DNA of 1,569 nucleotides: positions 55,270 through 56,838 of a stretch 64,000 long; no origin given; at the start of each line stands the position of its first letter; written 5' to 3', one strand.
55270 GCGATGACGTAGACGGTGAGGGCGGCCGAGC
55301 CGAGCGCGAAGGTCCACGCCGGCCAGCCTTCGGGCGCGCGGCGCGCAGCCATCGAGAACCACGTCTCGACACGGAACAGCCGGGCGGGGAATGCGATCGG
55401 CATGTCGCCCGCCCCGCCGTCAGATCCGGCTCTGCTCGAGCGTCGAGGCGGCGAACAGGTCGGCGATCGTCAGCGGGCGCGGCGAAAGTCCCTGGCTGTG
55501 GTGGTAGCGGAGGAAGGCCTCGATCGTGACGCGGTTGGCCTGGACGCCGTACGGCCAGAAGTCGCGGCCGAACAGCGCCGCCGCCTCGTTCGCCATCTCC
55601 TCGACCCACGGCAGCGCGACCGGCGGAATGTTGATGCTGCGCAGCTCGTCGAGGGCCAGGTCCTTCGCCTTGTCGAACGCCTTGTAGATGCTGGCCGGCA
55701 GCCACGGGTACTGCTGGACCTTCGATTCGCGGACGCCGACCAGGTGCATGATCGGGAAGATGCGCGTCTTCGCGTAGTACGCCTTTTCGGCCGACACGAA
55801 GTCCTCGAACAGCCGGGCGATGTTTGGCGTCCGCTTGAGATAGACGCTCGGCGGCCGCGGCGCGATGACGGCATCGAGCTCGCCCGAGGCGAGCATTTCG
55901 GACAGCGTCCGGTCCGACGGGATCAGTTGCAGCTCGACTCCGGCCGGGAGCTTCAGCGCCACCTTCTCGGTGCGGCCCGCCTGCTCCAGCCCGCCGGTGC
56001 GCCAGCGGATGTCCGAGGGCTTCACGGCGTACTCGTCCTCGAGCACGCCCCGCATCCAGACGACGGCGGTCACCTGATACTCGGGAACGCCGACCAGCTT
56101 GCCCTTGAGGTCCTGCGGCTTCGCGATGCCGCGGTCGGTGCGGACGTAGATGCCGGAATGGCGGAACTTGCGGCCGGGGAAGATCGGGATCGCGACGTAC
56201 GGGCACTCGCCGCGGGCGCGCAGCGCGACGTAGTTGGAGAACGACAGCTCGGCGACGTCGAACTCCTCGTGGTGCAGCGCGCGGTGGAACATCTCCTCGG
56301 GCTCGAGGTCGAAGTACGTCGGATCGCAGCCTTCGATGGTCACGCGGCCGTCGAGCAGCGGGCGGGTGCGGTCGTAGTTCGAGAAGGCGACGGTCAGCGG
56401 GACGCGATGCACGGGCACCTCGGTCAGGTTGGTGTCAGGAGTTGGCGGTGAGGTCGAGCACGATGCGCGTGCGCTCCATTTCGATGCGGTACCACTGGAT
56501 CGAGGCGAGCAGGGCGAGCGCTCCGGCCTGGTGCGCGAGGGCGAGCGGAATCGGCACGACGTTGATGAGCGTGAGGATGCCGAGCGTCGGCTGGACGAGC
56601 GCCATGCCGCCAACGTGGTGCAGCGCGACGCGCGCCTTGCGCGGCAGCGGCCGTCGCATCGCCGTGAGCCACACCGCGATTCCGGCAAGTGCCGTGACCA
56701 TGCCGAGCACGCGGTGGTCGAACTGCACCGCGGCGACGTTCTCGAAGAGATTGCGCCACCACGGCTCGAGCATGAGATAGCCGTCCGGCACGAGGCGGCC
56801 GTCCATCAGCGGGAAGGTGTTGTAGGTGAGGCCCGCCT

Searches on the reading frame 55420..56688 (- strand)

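Call 12: search_protein_families(library=pfam, proteins=[window:55420-56688:-], max_evalue=0.001)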
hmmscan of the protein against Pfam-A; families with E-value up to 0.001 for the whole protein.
window:55420-56688:- (422 aa): 1 family
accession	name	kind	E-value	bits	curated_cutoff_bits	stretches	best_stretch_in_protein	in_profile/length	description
PF12974.12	Phosphonate-bd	-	1.6e-06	28.1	27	1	134-227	42-136/242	ABC transporter, phosphonate, periplasmic substrate-binding protein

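Call 31: search_protein_families(library=ncbifam, proteins=[window:55420-56688:-], max_evalue=0.001)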
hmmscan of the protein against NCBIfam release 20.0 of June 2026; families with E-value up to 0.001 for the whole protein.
window:55420-56688:- (422 aa): 1 family
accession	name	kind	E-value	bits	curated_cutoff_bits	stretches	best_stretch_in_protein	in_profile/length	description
TIGR01728.1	SsuA_fam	subfamily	2.8e-05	23.5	163.5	1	136-287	45-167/290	aliphatic sulfonate ABC transporter substrate-binding protein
